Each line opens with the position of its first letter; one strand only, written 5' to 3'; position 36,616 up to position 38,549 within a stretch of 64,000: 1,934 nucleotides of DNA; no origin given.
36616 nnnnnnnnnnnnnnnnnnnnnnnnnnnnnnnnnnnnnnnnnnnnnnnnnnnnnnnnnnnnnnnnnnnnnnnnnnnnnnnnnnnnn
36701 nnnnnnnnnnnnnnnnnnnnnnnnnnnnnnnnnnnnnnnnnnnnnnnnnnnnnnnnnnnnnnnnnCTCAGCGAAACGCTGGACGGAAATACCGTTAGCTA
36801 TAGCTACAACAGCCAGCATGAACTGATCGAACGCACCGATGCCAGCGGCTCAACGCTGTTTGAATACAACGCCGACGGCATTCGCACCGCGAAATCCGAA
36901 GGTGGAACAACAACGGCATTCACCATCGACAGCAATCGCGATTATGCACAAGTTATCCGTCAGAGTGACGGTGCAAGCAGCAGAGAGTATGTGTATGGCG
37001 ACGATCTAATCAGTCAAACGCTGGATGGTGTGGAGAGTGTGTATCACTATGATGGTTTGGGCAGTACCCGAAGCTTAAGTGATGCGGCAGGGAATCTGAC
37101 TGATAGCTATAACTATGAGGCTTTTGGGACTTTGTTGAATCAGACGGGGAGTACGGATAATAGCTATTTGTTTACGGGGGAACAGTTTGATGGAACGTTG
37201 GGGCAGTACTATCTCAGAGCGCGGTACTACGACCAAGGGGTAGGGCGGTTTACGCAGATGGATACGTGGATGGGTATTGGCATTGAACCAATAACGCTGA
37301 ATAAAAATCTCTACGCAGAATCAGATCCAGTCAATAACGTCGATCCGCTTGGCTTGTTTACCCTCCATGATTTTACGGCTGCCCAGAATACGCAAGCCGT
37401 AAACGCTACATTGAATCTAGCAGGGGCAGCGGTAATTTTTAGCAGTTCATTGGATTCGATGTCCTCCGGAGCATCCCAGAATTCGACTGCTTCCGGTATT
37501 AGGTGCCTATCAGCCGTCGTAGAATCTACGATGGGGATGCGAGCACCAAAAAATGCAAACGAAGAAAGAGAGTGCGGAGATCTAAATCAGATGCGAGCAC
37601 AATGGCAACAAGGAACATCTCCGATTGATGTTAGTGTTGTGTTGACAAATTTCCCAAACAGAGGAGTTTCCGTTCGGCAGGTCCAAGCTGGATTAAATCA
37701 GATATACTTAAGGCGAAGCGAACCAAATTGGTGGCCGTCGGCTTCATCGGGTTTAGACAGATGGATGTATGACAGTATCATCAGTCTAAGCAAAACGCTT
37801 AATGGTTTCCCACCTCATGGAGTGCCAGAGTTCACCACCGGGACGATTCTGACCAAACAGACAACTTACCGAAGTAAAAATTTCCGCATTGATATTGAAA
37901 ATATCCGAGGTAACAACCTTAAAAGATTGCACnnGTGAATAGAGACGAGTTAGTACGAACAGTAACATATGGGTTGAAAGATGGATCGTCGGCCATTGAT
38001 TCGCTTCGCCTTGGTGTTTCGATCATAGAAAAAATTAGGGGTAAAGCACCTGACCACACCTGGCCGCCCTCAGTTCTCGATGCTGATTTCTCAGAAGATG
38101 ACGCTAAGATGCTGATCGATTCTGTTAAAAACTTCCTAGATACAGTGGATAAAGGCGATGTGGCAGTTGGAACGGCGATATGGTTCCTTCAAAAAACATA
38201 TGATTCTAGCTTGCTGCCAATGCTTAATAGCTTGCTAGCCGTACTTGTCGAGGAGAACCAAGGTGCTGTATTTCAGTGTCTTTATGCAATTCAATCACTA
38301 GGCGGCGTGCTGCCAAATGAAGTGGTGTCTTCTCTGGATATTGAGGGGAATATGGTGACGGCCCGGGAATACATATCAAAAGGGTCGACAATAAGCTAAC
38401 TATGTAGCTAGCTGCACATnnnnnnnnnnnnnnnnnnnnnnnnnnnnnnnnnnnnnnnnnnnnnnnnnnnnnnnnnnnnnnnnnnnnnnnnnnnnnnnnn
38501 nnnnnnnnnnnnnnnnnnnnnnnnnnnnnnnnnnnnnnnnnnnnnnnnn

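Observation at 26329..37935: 3868-aa Sec-signal, adhesin-like RHS protein with no recognisable secretion partner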

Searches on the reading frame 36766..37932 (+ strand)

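Call 7: search_protein_families(library=pfam, proteins=[window:36766-37932:+], max_evalue=1)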
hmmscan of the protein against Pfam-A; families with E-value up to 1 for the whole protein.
window:36766-37932:+ (389 aa): 2 families
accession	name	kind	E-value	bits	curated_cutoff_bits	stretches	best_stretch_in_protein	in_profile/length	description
PF05593.20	RHS_repeat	-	3.4e-07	31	22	2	14-49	1-38/38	RHS Repeat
PF03527.20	RHS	-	0.18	12.1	27.9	1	93-126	4-37/38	RHS protein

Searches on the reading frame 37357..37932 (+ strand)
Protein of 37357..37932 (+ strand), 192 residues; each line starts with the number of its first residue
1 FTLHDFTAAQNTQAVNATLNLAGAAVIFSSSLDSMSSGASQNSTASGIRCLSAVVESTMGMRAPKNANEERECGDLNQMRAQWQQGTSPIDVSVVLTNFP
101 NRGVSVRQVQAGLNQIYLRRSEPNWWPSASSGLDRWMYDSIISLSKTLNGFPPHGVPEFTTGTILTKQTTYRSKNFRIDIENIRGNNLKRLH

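Call 31: find_homologous_proteins(query=window:37357-37932:+, max_evalue=0.001)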
Query window:37357-37932:+: 178 candidates shared short words with the query, none scored E <= 0.001.
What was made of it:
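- Tried and rejected: It found nothing (call 31).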

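Call 37: search_protein_representatives(protein=window:37357-37932:+)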
Query: 192 residues. Proteins with E-value up to 0.001 (for the whole library): 58; up to 1e-10: 12; up to 1e-30: 2. The best 58 are listed.
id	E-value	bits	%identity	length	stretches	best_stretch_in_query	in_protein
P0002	3.7e-121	418.0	100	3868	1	1-192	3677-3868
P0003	1.8e-32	129.1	47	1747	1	1-192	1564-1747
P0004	1.5e-26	109.8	47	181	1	40-190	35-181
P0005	2.0e-24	102.9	44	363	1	33-189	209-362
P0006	3.0e-21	92.5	51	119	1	72-190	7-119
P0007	1.3e-15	74.2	42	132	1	73-190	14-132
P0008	1.3e-15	74.1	41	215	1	78-189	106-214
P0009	9.5e-15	71.3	35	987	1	34-190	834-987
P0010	1.3e-13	67.7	43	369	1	75-189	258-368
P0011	3.7e-12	62.9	45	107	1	80-189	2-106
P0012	4.9e-12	62.5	36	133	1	77-189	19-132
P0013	2.5e-11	60.2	39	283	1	78-189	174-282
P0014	6.6e-10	55.6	36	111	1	79-190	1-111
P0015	2.6e-09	53.7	35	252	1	30-189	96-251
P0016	5.3e-09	52.6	41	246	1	103-189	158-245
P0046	7.8e-05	39.1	26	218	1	37-191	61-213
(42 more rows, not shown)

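Call 60: find_encoding_contigs(protein=P0046, flank=4000, max_places=2)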
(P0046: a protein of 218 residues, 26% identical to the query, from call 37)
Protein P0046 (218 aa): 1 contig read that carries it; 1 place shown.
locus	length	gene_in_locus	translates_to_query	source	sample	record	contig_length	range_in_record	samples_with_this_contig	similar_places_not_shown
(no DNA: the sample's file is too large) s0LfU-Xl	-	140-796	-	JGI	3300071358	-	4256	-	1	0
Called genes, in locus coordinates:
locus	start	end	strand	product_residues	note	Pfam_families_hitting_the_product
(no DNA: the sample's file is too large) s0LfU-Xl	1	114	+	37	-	?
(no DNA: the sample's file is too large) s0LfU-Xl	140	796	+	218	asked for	-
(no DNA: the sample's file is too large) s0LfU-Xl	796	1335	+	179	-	-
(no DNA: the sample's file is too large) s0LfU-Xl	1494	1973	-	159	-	-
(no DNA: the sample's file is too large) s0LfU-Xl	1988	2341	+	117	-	-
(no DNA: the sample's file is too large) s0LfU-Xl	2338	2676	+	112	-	PF05717:TnpB_IS66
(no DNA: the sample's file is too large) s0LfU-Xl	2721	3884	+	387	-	PF03050:DDE_Tnp_IS66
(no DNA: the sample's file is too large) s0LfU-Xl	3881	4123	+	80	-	-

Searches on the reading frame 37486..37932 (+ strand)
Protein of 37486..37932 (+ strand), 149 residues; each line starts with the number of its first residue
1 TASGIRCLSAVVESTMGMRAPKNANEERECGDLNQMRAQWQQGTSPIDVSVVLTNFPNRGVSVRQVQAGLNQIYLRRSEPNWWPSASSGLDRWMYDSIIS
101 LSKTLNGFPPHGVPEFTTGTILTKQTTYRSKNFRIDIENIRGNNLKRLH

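Call 41: search_protein_families(library=pfam, alignment_id=A1, max_evalue=0.01)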
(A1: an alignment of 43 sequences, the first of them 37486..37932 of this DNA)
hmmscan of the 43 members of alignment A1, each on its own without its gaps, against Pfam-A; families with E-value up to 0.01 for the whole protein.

A. member 1, window:37486-37932:+ (149 aa): 0 families

B. families by the number of members that match (of 43 scanned): 2 families
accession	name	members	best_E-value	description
PF08472.16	S6PP_C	1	0.0019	Sucrose-6-phosphate phosphohydrolase C-terminal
PF05593.20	RHS_repeat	1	0.0019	RHS Repeat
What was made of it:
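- Closest known: Signal-peptide. Different: The tip matches none of the toxin families now in Pfam (call 41).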

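Call 42: search_solved_structures(query=A1, max_evalue=10)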
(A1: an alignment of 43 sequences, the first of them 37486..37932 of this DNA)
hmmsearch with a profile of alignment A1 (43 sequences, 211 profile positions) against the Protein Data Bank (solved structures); distinct sequences matched with E-value up to 10: 2.
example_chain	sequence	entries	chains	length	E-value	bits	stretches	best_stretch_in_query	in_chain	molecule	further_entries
9pt5_A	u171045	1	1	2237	9.4e-06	28.8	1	3-86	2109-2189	Teneurin-like protein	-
9ifo_A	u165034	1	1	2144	0.28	14.2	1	3-40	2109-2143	Teneurin-Like Protein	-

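Call 43: find_homologous_proteins(query=A1, max_evalue=0.001)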
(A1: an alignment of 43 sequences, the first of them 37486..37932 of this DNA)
Query A1 (43 sequences) (149 aa, profile of the alignment): 35 proteins with E <= 0.001 among 6936 candidates.
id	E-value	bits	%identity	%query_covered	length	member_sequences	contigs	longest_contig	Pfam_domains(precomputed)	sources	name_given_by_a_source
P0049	7.2e-59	217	28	96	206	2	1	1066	-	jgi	jgi:hypothetical protein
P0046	3.1e-53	199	28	77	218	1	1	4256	-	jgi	jgi:hypothetical protein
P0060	9.3e-32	129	32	77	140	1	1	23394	-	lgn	-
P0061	4.6e-27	113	-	-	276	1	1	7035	-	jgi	jgi:RHS repeat-associated protein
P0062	1.8e-8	53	-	-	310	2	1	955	PF25023.2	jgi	jgi:RHS repeat-associated protein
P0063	7.8e-8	50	-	-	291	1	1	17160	-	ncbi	-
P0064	8.7e-8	50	-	-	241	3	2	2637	-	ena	-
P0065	2.0e-7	49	-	-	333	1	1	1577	-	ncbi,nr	ncbi:MAG TPA: RHS repeat-associated core domain-containing protein, partial [Nitrososphaera sp.]|nr:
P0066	2.0e-7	49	28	19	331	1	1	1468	PF25023.2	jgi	jgi:RHS repeat-associated protein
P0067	2.7e-7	49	-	-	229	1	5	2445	-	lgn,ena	-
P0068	2.7e-7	49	-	-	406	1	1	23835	-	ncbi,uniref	ncbi:RHS repeat-associated core domain-containing protein, partial [Tahibacter caeni]|uniref:RHS rep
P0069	4.4e-7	48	-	-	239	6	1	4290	-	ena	-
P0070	8.9e-7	47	-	-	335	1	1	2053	PF25023.2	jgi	jgi:RHS repeat-associated protein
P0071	1.0e-6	47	-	-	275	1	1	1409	-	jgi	jgi:RHS repeat-associated protein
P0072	1.3e-6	46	24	23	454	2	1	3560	PF05593.20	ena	-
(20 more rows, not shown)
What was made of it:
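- Tried and rejected: It was contaminated by RHS core-end columns, so most weaker hits are just RHS ends (call 43).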

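Call 52: predict_structure(alignment_id=A1)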
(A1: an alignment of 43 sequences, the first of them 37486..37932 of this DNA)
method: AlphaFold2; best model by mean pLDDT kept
length: 149 residues; sequences in the alignment: 43
mean_pLDDT: 85.4   pTM: 0.76
mean pLDDT of the five models: 85.4, 85.4, 85.3, 85.2, 84.1
residues with pLDDT >= 90: 97; 70-90: 21; 50-70: 23; < 50: 8
segments of 3 or more residues with pLDDT < 50: 1-4
pLDDT, mean of each block of 10 residues (from residue 1): 49 53 57 95 87 95 98 94 86 97 96 91 96 97 90
secondary structure, 60 per line:
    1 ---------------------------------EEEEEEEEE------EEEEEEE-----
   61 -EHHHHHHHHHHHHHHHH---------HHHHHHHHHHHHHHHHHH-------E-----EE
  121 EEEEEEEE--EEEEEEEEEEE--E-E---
elements in order: E34-42 E49-55 H63-78 H88-105 E119-128 E131-141
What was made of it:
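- AlphaFold model with pLDDT 85, about 95 in the core (call 52).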

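Call 54: fold_search(model_id=the predicted structure, library=pdb)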
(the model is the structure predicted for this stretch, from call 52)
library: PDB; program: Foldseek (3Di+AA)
matches with E <= 10: 433; with E <= 0.001: 0
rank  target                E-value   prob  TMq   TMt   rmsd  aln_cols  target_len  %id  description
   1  8glv_Ar               1.9e-01  0.23  0.23  0.26  10.8       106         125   14  96-nm repeat unit of doublet microtubules from Chlamydomonas reinhardtii flagella (released 2023-05-31)
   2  7wrs_B                2.1e-01  0.12  0.18  0.11  14.5        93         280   17  Crystal structure of the chicken isoleucyl-tRNA synthetase 1 (IARS1) UNE-I complexed with glutamyl-tRNA synthetase 1 ( (released 2022-11-23)
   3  9hny_FS               2.6e-01  0.10  0.19  0.14  12.3       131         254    9  Mitoribosomal small subunit in complex with Mettl15 and Mettl17 (released 2025-03-26)
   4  3bes_R                3.1e-01  0.21  0.25  0.16  16.6       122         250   10  Structure of a Poxvirus ifngbp/ifng Complex (released 2008-02-12)
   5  6sga_FU               3.3e-01  0.08  0.20  0.12  15.1       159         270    8  Body domain of the mt-SSU assemblosome from Trypanosoma brucei (released 2019-09-18)
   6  8j07_n8               3.8e-01  0.14  0.20  0.27  12.5       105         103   11  96nm repeat of human respiratory doublet microtubule and associated axonemal complexes (released 2023-07-26)
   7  4qvr                  4.6e-01  0.08  0.19  0.10  19.6       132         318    9  2.3 Angstrom Crystal Structure of Hypothetical Protein FTT1539c from Francisella tularensis. (released 2014-07-30)
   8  6qzl_E                5.2e-01  0.12  0.21  0.30  11.7       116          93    9  Structure of the H1 domain of human KCTD12 (released 2019-03-20)
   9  2lav_MODEL_1_A        5.2e-01  0.03  0.13  0.07  18.1       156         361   12  NMR solution structure of human Vaccinia-Related Kinase 1 (released 2011-05-04)
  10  8hku_L45A             6.3e-01  0.06  0.21  0.27  10.0       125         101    6  Cryo-EM Structures and Translocation Mechanism of Crenarchaeota Ribosome (released 2023-08-16)
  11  3tui_D                8.2e-01  0.25  0.24  0.11  10.1       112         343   12  Inward facing conformations of the MetNI methionine ABC transporter: CY5 native crystal form (released 2011-11-30)
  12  9fdy_E                8.7e-01  0.05  0.15  0.18  18.1       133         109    8  Betaglycan Orphan Domain (ratBGo) in complex with TGF-b1 and extracellular domain of TGFBRII (released 2025-03-12)
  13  2pjy_B                9.3e-01  0.08  0.18  0.23  17.7       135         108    7  Structural basis for cooperative assembly of the TGF-beta signaling complex (released 2008-02-05)
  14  9e9g_A                9.3e-01  0.07  0.18  0.22   9.4       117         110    5  Heligmosomoides polygyrus TGF-beta Mimic 6 Domain 3 (TGM6-D3) Bound to Human TGF-beta Type II Receptor Extracellular D (released 2025-01-22)
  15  2mvb_MODEL_1_A        9.9e-01  0.02  0.14  0.13  16.1       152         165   12  NMR structure of the protein NP_344732.1 from Streptococcus pneumoniae TIGR4 (released 2014-11-05)
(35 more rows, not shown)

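Call 58: find_encoding_contigs(protein=P0060, flank=4000, max_places=2)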
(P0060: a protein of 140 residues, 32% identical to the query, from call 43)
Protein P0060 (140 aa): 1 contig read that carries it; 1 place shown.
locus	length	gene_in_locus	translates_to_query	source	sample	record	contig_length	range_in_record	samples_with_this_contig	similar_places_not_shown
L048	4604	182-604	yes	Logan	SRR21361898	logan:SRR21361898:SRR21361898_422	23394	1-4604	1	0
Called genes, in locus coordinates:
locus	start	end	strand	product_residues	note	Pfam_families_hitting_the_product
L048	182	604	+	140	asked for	-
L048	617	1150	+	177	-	-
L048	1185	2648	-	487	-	-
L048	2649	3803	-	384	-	-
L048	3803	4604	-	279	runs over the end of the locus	-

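Call 59: find_encoding_contigs(protein=P0061, flank=4000, max_places=2)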
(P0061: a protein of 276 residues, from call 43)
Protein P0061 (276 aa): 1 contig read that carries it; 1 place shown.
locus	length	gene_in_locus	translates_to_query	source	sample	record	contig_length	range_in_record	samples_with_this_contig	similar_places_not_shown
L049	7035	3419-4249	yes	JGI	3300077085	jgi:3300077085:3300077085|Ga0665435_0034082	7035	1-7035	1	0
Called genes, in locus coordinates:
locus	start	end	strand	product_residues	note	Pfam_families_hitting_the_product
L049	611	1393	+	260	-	-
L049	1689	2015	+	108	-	-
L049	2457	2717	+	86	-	-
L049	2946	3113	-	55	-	-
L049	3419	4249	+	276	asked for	-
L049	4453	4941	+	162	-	-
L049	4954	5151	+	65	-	-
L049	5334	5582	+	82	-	-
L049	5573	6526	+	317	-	-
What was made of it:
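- A 162-179-aa same-strand ORF follows three toxin homologues (calls 58-60).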

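Call 73: fold_search(model_id=the predicted structure, library=viral)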
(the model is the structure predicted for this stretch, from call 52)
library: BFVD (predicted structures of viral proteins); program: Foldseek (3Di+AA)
matches with E <= 10: 568; with E <= 0.001: 0
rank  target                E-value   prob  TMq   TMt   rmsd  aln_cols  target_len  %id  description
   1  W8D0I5                2.0e-03  1.00  0.45  0.45   5.7       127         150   10  Uncharacterized protein [Erwinia phage PhiEaH1]
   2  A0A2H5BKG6            2.6e-03  1.00  0.42  0.55   4.5       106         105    8  Uncharacterized protein [Erwinia phage vB_EamM_Mortimer]
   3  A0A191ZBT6            2.6e-03  1.00  0.43  0.57   4.2       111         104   10  Uncharacterized protein [Erwinia phage vB_EamM_Special G]
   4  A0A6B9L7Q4            6.3e-03  0.82  0.31  0.22  11.2       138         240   10  Uncharacterized protein [Mycobacterium phage Imvubu]
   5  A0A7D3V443            7.6e-03  0.98  0.36  0.34   5.6       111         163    9  (no name in the UniProt tables at hand)
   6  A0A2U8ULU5            8.1e-03  0.47  0.21  0.30   9.5       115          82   10  (no name in the UniProt tables at hand)
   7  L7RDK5                1.8e-02  0.98  0.41  0.47   4.0       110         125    8  Uncharacterized protein [Acanthamoeba polyphaga moumouvirus]
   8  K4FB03                2.7e-02  0.85  0.34  0.45   7.1       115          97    6  Uncharacterized protein [Cronobacter phage vB_CsaM_GAP32]
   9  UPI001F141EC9         3.3e-02  0.72  0.36  0.45   5.3       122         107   13  (no name look-up for this kind of identifier)
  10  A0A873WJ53            3.5e-02  0.84  0.35  0.47   6.1       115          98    9  (no name in the UniProt tables at hand)
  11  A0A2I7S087            3.5e-02  0.66  0.32  0.19   6.6       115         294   14  (no name in the UniProt tables at hand)
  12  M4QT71                3.5e-02  0.30  0.20  0.30  12.4       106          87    9  (no name in the UniProt tables at hand)
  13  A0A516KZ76            4.0e-02  0.69  0.28  0.42   6.0       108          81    6  (no name in the UniProt tables at hand)
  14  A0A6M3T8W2            4.3e-02  0.51  0.30  0.35   9.4       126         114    9  (no name in the UniProt tables at hand)
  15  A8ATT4                5.2e-02  0.63  0.31  0.40   6.6       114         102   11  (no name in the UniProt tables at hand)
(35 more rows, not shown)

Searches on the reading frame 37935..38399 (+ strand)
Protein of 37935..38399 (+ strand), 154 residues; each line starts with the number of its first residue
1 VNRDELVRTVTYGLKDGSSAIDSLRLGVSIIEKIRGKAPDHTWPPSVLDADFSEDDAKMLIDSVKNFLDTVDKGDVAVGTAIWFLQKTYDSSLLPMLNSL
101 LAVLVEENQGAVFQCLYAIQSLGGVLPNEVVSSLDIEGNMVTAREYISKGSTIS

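Call 6: search_protein_families(library=pfam, proteins=[window:37935-38399:+], max_evalue=0.01)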
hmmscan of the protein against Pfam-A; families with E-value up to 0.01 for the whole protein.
window:37935-38399:+ (154 aa): 0 families

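Call 8: search_protein_families(library=ncbifam, proteins=[window:37935-38399:+], max_evalue=0.01)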
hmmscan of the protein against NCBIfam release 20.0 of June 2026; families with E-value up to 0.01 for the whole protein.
window:37935-38399:+ (154 aa): 0 families

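Call 33: find_homologous_proteins(query=window:37935-38396:+, max_evalue=0.001)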
Query window:37935-38396:+ (154 aa): 1 proteins with E <= 0.001 among 84 candidates.
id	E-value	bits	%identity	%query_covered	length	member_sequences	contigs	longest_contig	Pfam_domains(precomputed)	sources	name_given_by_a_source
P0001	1.7e-93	328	100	100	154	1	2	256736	-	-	-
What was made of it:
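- That ORF has no database relatives beyond itself (call 33) and only a weak match to one positional analogue.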

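Call 34: find_encoding_contigs(protein=P0001, flank=3000, max_places=4)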
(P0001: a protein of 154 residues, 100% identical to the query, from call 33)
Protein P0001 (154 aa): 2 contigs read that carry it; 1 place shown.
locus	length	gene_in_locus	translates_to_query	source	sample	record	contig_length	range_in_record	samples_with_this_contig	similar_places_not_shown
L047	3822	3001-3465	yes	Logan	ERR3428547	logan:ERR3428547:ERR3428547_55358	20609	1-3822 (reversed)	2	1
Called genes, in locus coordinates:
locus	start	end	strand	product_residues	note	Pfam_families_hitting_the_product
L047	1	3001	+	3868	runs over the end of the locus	PF05345:He_PIG, PF17963:Big_9, PF17803:Cadherin_4, PF17892:Cadherin_5, PF17963:Big_9, PF17803:Cadherin_4, PF17892:Cadherin_5, PF17963:Big_9, +18 more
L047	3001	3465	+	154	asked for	-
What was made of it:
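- Tried and rejected: The gene was reached through the downstream ORF instead (calls 33, 34).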

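Call 83: predict_structure(protein=window:37935-38396:+)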
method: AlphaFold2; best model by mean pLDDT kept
length: 154 residues; sequences in the alignment: 1
mean_pLDDT: 49.8   pTM: 0.38
mean pLDDT of the five models: 49.8, 47.3, 46.0, 44.8, 40.0
residues with pLDDT >= 90: 0; 70-90: 0; 50-70: 71; < 50: 83
segments of 3 or more residues with pLDDT < 50: 16-18, 70-107, 117-154
pLDDT, mean of each block of 10 residues (from residue 1): 60 53 56 56 57 59 53 44 42 44 46 49 44 44 47 34
secondary structure, 60 per line:
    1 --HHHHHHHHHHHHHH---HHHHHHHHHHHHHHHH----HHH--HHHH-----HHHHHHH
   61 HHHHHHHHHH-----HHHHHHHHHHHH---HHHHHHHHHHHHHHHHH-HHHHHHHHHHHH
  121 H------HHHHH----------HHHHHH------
elements in order: H3-16 H20-35 H45-48 H54-70 H76-87 H91-107 H109-121 H128-132 H143-148
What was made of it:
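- Tried and rejected: The single-sequence AlphaFold model was unreliable (pLDDT 50, call 83), so I ran no fold search on it.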
